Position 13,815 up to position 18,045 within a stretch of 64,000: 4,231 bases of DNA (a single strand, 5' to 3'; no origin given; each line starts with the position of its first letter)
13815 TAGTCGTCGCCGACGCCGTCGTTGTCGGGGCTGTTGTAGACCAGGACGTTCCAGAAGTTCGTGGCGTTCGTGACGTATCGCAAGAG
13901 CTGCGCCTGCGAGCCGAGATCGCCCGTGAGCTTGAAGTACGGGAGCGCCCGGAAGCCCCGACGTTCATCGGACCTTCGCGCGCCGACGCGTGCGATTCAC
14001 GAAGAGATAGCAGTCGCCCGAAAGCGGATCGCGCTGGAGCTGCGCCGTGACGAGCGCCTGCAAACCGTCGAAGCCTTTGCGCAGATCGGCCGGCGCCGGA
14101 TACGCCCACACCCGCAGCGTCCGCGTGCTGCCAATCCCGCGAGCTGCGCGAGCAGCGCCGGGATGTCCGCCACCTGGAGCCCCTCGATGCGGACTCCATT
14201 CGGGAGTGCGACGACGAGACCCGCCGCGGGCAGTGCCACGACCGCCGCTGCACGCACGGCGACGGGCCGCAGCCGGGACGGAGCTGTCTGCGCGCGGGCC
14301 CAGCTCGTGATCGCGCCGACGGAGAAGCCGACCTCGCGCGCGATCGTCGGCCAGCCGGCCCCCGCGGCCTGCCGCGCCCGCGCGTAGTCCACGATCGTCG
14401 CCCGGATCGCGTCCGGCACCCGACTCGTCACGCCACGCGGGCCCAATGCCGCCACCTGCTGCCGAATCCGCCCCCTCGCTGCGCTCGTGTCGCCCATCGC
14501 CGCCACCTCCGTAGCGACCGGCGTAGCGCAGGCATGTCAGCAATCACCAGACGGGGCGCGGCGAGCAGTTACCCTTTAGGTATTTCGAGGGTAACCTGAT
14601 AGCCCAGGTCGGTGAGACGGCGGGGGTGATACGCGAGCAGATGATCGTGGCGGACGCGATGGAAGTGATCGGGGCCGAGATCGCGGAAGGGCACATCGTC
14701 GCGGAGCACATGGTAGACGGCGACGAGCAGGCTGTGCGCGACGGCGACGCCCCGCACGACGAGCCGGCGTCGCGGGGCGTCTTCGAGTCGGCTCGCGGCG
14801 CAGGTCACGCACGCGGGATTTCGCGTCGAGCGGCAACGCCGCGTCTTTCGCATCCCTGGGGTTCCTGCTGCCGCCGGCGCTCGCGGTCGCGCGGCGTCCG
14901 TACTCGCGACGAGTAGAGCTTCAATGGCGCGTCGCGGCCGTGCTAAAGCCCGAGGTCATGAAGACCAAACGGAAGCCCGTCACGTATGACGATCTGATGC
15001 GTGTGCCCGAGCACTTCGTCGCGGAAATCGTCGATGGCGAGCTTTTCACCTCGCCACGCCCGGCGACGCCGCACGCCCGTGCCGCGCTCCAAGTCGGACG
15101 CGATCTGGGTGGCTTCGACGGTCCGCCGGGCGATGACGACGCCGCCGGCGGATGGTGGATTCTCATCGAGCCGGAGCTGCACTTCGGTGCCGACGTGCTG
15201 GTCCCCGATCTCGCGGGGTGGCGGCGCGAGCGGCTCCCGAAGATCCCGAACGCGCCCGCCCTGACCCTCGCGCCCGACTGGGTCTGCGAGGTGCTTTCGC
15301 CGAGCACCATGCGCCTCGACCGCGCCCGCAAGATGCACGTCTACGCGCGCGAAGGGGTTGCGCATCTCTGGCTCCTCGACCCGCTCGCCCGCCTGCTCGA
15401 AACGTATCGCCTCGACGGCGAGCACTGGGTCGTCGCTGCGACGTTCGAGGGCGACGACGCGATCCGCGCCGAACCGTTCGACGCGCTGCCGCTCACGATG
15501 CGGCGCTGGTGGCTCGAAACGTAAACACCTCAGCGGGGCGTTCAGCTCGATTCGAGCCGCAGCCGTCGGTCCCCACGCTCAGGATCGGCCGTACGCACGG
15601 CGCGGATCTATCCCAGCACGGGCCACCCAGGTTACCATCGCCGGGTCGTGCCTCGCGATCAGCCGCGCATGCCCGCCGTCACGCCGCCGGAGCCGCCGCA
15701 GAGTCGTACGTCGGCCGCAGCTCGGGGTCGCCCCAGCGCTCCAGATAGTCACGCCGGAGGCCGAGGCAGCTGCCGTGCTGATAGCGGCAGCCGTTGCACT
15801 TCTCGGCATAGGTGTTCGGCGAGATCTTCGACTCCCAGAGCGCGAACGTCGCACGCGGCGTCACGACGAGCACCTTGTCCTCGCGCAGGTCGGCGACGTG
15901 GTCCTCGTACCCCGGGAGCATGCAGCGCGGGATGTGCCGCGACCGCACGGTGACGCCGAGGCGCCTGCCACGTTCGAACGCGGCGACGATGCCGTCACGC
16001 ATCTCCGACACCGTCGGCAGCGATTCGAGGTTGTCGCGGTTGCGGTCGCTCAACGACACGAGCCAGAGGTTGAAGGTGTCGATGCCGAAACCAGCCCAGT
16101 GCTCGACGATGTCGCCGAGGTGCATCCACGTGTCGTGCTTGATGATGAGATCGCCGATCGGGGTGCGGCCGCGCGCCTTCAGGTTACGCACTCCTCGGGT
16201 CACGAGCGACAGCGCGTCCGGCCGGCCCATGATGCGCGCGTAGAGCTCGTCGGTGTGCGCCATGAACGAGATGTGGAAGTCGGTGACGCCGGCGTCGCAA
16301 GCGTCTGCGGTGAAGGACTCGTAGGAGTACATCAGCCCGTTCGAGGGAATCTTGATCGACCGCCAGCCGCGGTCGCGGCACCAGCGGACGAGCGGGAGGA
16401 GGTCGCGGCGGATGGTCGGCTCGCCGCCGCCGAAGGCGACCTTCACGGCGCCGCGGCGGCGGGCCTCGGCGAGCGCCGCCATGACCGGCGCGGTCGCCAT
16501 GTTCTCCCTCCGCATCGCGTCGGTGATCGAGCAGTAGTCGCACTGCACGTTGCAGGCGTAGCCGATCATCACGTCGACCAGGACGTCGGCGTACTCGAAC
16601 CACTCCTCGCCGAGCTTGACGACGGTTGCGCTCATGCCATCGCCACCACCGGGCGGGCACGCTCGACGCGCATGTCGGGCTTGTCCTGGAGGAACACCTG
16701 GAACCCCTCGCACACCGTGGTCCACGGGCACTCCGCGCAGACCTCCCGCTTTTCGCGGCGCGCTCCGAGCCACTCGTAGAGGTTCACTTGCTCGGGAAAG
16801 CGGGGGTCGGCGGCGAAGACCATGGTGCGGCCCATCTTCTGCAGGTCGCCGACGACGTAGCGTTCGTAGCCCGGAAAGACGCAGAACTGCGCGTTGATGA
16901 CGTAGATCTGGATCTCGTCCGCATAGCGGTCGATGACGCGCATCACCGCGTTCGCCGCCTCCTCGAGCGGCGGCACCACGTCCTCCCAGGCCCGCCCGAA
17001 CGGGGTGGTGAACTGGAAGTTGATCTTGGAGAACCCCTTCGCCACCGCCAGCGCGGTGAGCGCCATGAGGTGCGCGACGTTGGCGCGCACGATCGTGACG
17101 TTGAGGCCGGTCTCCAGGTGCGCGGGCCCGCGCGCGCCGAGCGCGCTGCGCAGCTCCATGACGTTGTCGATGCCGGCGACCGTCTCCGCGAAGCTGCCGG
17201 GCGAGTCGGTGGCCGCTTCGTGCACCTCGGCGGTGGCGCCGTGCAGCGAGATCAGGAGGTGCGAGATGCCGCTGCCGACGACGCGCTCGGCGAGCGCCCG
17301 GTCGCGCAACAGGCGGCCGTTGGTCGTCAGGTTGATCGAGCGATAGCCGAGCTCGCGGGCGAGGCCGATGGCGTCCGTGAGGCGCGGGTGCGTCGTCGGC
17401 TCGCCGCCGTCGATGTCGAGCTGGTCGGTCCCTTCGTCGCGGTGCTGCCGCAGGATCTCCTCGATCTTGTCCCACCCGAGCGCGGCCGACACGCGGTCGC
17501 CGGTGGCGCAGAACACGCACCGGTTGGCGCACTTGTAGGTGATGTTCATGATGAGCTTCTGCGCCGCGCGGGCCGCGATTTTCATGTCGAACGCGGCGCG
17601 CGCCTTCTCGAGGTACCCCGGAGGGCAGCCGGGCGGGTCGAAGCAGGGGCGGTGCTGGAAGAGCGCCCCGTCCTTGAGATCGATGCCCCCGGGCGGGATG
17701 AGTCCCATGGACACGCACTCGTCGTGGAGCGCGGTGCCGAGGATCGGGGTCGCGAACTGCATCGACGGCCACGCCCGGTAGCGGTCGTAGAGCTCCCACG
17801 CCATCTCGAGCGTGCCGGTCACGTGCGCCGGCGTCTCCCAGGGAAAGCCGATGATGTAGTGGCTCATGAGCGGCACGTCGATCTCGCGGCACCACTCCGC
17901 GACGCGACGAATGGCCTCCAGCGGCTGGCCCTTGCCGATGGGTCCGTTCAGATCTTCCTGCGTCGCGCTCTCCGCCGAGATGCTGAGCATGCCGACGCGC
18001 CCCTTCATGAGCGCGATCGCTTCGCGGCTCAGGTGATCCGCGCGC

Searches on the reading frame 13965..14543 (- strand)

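Call 73: search_protein_families(library=pfam, proteins=[window:13965-14543:-], max_evalue=0.001)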
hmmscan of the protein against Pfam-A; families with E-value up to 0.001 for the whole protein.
window:13965-14543:- (192 aa): 1 family
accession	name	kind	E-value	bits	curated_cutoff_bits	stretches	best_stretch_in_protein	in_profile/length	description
PF05717.18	TnpB_IS66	-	1.4e-11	44.6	26.6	1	144-191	2-49/101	IS66 Orf2 like protein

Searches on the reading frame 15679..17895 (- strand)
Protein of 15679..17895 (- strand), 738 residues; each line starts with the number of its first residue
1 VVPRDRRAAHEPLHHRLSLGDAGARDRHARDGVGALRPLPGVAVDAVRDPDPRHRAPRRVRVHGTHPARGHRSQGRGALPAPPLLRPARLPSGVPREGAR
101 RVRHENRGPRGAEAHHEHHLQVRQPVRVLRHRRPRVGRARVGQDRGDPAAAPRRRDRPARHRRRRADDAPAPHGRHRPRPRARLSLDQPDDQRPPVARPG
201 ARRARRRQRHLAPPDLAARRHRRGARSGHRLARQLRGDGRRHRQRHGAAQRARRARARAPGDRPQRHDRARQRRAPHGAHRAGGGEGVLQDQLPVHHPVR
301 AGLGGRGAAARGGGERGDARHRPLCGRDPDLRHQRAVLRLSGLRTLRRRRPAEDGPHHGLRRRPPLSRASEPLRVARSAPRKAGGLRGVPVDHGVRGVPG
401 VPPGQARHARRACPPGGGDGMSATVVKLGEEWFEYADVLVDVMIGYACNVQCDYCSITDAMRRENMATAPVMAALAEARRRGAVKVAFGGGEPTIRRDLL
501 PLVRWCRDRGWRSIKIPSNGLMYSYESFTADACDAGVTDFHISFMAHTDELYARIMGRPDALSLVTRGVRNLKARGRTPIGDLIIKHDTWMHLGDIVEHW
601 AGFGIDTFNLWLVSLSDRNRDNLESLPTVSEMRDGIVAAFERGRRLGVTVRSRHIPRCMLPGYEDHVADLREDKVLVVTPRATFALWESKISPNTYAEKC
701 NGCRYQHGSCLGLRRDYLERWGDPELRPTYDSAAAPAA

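Call 7: search_protein_families(library=pfam, proteins=[window:15679-17895:-], max_evalue=0.001)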
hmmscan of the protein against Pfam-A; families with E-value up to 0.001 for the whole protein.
window:15679-17895:- (738 aa): 1 family
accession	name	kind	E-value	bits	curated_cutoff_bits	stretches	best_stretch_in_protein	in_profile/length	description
PF04055.27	Radical_SAM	-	8.5e-16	59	29.5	1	444-596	3-162/166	Radical SAM superfamily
